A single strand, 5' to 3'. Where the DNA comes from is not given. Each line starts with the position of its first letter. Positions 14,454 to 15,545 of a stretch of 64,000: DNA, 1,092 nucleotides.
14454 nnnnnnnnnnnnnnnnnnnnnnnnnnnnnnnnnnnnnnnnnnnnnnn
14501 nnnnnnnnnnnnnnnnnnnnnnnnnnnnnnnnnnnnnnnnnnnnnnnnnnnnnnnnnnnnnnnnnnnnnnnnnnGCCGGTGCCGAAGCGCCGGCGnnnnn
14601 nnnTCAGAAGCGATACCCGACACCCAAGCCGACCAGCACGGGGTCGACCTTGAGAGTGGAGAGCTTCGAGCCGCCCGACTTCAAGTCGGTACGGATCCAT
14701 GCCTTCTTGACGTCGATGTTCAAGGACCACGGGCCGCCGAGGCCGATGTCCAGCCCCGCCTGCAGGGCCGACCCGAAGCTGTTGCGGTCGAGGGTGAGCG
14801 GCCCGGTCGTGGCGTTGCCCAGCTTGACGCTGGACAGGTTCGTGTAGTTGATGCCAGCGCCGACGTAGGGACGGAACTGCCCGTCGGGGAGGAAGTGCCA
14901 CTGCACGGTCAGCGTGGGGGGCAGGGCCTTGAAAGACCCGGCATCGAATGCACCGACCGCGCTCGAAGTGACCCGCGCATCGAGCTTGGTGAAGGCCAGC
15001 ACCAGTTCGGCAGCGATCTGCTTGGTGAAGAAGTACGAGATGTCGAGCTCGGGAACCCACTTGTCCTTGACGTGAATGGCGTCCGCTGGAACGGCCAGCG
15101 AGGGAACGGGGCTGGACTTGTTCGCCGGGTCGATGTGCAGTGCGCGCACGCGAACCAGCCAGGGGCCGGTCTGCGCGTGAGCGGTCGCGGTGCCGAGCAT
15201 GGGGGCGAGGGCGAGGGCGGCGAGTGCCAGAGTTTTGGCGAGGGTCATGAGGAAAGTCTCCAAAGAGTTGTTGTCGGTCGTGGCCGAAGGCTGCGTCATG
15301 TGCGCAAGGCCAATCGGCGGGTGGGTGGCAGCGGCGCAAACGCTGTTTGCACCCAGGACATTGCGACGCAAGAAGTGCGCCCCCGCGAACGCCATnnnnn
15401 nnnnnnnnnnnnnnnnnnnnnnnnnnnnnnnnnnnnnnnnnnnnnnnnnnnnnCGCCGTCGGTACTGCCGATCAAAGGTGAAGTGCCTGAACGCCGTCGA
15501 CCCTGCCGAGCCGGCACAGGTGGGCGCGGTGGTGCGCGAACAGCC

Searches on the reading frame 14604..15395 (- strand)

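Call 20: search_protein_families(library=pfam, proteins=[window:14604-15395:-], max_evalue=0.001)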
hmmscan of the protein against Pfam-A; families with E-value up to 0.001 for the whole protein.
window:14604-15395:- (263 aa): 2 families
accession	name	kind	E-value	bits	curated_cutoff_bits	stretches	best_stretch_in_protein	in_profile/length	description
PF03922.20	OmpW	-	3.2e-36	125.5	24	1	76-263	2-195/195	OmpW family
PF13505.12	OMP_b-brl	-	5.7e-12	46.6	28.7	1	60-263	2-175/175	Outer membrane protein beta-barrel domain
